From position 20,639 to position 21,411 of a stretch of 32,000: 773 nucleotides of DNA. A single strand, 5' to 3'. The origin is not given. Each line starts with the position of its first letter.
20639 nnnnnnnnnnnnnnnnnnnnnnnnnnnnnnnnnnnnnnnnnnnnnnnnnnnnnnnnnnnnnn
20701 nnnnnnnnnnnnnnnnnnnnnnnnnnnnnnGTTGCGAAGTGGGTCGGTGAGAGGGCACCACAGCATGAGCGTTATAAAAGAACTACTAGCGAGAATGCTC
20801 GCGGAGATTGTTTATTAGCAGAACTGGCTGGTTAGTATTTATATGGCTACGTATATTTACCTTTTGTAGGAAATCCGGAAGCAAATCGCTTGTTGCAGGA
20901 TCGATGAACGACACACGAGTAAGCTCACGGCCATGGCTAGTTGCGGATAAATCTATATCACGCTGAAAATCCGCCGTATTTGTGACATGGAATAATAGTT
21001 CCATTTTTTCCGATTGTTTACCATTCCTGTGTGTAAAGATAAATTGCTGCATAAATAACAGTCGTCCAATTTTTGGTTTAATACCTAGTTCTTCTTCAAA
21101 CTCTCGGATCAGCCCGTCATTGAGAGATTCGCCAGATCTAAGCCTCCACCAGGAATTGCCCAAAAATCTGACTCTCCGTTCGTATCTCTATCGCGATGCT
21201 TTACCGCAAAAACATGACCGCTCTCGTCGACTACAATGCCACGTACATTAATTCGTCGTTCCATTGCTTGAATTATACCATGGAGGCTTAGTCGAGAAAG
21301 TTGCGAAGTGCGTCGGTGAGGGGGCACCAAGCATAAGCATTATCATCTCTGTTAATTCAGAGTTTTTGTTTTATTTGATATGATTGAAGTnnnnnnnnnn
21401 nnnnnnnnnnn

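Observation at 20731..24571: Five same-orientation copies of a ~40-nt repeat partition the variable region into gene cassettes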

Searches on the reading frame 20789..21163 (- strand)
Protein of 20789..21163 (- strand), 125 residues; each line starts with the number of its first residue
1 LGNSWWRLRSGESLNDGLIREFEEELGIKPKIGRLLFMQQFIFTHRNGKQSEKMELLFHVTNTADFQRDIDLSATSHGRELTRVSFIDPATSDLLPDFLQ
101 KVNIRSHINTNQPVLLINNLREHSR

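Call 27: search_protein_families(library=pfam, proteins=[window:20789-21163:-], max_evalue=0.01)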
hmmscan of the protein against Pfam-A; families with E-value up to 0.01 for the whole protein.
window:20789-21163:- (125 aa): 1 family
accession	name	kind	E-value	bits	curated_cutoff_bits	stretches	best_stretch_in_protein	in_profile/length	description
PF00293.34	NUDIX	-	4e-06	27.3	21.1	1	8-69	38-102/134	NUDIX domain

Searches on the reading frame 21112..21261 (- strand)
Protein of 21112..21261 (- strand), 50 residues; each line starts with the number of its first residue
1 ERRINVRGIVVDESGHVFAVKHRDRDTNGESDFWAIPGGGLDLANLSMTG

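Call 27: search_protein_families(library=pfam, proteins=[window:21112-21261:-], max_evalue=0.01)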
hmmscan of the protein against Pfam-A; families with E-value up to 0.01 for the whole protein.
window:21112-21261:- (50 aa): 1 family
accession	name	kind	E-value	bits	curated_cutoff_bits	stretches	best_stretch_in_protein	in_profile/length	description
PF00293.34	NUDIX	-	0.0019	18.7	21.1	1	2-42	2-39/134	NUDIX domain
